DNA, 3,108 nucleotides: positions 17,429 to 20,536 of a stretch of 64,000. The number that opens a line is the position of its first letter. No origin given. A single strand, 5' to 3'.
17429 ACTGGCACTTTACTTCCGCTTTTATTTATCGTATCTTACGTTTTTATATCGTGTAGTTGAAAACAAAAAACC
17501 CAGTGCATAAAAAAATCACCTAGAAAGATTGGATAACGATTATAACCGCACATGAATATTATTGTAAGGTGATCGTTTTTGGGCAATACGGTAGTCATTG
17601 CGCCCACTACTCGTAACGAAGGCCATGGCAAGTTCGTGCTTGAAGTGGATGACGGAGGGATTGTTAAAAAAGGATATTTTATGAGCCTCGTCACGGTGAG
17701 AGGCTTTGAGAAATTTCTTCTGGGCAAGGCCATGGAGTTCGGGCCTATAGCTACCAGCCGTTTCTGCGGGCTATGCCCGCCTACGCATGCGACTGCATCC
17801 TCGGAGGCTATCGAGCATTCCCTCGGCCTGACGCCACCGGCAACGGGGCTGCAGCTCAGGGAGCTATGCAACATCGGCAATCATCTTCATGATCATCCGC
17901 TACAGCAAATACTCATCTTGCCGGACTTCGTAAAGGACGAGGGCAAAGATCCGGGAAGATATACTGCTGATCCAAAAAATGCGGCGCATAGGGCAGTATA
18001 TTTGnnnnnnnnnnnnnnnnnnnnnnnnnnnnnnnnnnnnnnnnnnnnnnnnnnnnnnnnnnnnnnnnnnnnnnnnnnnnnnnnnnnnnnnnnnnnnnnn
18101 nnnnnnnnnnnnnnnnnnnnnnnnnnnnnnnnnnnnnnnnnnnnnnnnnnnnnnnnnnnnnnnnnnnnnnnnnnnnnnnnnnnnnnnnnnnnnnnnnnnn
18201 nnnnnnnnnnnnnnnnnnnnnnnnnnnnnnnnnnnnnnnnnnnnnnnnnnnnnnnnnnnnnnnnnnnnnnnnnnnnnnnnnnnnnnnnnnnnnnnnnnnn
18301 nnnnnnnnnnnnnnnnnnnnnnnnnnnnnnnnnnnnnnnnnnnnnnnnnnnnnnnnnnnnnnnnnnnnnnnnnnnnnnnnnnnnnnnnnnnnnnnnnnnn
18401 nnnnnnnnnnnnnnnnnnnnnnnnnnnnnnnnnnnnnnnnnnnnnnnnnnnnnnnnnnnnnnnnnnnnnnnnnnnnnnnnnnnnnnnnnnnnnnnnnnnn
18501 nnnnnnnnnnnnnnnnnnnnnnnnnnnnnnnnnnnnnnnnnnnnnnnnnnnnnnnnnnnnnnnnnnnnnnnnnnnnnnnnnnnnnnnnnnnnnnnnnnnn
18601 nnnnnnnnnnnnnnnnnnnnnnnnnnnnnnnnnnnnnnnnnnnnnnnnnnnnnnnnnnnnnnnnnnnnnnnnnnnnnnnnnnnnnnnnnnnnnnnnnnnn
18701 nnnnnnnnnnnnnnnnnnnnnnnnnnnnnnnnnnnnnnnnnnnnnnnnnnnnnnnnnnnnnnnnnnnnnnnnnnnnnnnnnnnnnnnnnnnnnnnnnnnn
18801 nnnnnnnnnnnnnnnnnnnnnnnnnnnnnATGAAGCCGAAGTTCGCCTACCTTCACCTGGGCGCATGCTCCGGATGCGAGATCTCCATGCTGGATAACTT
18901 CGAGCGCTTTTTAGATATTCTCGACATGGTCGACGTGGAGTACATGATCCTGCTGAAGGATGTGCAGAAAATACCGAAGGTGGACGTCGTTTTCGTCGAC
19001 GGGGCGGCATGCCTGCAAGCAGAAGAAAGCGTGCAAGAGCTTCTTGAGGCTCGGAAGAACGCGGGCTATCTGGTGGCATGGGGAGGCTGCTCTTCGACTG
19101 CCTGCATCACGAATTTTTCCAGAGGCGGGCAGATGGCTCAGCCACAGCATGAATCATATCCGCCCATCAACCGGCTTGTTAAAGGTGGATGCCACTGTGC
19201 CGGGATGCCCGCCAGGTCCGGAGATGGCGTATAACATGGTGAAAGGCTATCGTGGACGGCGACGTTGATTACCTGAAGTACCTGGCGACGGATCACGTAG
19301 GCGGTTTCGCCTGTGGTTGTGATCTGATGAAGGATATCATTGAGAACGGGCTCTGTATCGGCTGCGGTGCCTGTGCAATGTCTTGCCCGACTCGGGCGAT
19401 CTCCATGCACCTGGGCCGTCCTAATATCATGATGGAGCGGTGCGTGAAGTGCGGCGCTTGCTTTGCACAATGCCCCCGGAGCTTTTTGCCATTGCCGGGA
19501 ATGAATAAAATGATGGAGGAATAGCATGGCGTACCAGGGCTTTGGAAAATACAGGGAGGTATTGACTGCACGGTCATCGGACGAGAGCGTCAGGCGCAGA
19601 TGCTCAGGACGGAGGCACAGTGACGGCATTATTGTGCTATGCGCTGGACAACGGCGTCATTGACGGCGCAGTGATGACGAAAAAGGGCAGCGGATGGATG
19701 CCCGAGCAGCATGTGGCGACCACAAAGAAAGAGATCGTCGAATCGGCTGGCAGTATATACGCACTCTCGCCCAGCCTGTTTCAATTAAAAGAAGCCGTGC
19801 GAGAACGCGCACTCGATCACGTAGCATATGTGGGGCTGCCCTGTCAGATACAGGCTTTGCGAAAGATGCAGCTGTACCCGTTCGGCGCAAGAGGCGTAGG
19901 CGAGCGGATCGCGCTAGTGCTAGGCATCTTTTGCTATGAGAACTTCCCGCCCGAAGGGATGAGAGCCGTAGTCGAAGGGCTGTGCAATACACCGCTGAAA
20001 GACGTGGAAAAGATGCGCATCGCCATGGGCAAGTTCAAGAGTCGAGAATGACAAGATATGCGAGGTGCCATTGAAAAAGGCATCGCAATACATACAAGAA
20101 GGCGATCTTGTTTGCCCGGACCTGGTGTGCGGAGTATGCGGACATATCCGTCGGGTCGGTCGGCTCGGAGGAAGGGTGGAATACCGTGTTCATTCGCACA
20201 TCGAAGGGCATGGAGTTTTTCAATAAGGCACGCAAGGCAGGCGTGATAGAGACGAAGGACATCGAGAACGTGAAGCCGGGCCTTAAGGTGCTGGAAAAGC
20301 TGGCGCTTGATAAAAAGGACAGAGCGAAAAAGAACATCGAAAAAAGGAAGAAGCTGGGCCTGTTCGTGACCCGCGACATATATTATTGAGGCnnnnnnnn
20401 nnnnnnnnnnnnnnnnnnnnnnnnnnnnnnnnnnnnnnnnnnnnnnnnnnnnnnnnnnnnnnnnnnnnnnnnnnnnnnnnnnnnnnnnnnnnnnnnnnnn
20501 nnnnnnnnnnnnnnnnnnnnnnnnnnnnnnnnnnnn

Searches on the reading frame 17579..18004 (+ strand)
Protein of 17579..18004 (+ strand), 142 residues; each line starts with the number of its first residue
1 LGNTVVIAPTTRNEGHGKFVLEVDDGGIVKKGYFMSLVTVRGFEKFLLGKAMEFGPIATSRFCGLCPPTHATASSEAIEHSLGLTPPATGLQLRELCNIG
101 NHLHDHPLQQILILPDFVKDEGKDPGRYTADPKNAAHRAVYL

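Call 6: search_protein_families(library=pfam, proteins=[window:17579-18004:+], max_evalue=0.01)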
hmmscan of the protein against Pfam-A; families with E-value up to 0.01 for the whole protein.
window:17579-18004:+ (142 aa): 1 family
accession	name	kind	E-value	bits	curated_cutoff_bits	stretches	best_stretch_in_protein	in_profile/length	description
PF00374.24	NiFeSe_Hases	-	4.3e-12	46.2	25.8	1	41-108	1-68/508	Nickel-dependent hydrogenase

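Call 7: list_cluster_members(proteins=[P0001, window:17579-18004:+, window:18830-19231:+, window:19252-19521:+, window:19620-20048:+, window:20108-20386:+])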
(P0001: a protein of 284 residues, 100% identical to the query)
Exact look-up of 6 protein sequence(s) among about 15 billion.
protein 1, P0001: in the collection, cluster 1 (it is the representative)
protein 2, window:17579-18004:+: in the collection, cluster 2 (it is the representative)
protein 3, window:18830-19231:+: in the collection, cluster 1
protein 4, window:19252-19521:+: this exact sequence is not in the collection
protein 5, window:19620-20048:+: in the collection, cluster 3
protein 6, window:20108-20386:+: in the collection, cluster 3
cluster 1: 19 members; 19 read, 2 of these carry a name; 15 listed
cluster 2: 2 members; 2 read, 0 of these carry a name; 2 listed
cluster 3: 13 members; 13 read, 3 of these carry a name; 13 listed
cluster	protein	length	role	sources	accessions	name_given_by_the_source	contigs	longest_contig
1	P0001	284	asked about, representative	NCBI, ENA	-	-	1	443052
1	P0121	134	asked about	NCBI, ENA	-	-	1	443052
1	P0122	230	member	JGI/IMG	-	coenzyme F420 hydrogenase subunit gamma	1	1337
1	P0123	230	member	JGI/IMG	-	coenzyme F420 hydrogenase subunit gamma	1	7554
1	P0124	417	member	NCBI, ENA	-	-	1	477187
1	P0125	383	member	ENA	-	-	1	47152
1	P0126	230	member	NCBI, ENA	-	-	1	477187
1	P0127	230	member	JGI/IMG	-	-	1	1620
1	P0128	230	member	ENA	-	-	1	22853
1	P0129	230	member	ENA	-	-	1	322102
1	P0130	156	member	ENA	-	-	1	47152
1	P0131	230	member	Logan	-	-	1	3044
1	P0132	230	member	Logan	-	-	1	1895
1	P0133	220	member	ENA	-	-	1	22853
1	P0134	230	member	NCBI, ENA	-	-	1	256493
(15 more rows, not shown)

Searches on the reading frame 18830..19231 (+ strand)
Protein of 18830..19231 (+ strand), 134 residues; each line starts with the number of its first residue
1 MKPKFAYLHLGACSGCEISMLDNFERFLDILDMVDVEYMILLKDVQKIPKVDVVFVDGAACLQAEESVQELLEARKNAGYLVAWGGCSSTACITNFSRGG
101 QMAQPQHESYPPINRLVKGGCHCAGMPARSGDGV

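Call 6: search_protein_families(library=pfam, proteins=[window:18830-19231:+], max_evalue=0.01)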
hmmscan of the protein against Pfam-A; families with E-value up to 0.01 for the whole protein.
window:18830-19231:+ (134 aa): 1 family
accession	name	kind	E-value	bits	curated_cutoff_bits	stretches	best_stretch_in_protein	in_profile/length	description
PF01058.29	Oxidored_q6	-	3.9e-19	69.1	27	1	13-119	1-107/128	NADH ubiquinone oxidoreductase, 20 Kd subunit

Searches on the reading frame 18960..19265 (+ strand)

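Call 6: search_protein_families(library=pfam, proteins=[window:18960-19265:+], max_evalue=0.01)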
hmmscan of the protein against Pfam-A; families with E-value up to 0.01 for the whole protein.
window:18960-19265:+ (102 aa): 1 family
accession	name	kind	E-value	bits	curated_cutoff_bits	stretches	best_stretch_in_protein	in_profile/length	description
PF01058.29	Oxidored_q6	-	0.00044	20.4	27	1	65-94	96-125/128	NADH ubiquinone oxidoreductase, 20 Kd subunit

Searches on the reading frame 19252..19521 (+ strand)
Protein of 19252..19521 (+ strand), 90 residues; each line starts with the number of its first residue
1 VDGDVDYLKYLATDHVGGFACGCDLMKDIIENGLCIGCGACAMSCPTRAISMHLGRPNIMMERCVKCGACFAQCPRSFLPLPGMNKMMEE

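Call 6: search_protein_families(library=pfam, proteins=[window:19252-19521:+], max_evalue=0.01)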
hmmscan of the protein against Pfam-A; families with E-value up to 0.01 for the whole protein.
window:19252-19521:+ (90 aa): 13 families
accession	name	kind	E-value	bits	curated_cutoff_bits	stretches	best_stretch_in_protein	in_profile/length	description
PF00037.32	Fer4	-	6.9e-14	51.4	21.1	2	30-51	3-24/24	4Fe-4S binding domain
PF12837.12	Fer4_6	-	8e-11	41.8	25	2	32-50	6-24/24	4Fe-4S binding domain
PF13237.11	Fer4_10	-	9.8e-11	41.9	25.5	1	28-75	2-53/53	4Fe-4S dicluster domain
PF13187.11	Fer4_9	-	3.4e-10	40.2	27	1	35-77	2-50/52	4Fe-4S dicluster domain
PF12838.12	Fer4_7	-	1.5e-09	38.6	27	1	35-76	2-50/52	4Fe-4S dicluster domain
PF12797.12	Fer4_2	-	4.9e-09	36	24.5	2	28-47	3-22/22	4Fe-4S binding domain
PF13484.11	Fer4_16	-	8.8e-09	36.5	30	2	35-53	2-20/66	4Fe-4S double cluster binding domain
PF14697.11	Fer4_21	-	1.7e-07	31.7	35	1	30-75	3-52/59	4Fe-4S dicluster domain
PF13183.11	Fer4_8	-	6.6e-07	30.2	27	1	61-75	2-16/68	4Fe-4S dicluster domain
PF25160.1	LdpA_Fe-S-bd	-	9.9e-07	28.9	27.6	2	41-76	9-40/49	LdpA Fe-S cluster-binding domain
PF12800.12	Fer4_4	-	6.3e-06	26.5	24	2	34-47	3-16/17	4Fe-4S binding domain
PF13534.11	Fer4_17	-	0.00057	20.8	22.2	0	58-77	40-59/61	4Fe-4S dicluster domain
PF12798.12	Fer4_3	-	0.003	18.7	27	0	35-49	1-15/15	4Fe-4S binding domain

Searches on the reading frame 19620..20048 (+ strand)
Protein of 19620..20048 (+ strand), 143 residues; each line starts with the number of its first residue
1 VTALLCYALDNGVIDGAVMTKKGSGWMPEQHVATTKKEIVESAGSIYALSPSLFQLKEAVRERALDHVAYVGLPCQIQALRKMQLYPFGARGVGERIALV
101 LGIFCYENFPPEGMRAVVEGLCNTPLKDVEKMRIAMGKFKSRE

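Call 6: search_protein_families(library=pfam, proteins=[window:19620-20048:+], max_evalue=0.01)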
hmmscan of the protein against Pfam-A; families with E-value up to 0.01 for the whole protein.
window:19620-20048:+ (143 aa): 2 families
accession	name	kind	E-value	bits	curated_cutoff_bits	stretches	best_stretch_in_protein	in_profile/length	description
PF04432.18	FrhB_FdhB_C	-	9.1e-18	65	23.3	1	66-140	2-73/150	Coenzyme F420 hydrogenase/dehydrogenase, beta subunit C terminus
PF04422.18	FrhB_FdhB_N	-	5.8e-16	58.8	22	1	2-56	22-77/78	Coenzyme F420 hydrogenase/dehydrogenase, beta subunit N-term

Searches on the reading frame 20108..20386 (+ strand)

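Call 6: search_protein_families(library=pfam, proteins=[window:20108-20386:+], max_evalue=0.01)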
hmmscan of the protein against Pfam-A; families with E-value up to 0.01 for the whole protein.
window:20108-20386:+ (93 aa): 1 family
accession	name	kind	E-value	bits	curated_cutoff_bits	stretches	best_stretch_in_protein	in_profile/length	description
PF04432.18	FrhB_FdhB_C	-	1.2e-15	58.1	23.3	1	6-54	101-149/150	Coenzyme F420 hydrogenase/dehydrogenase, beta subunit C terminus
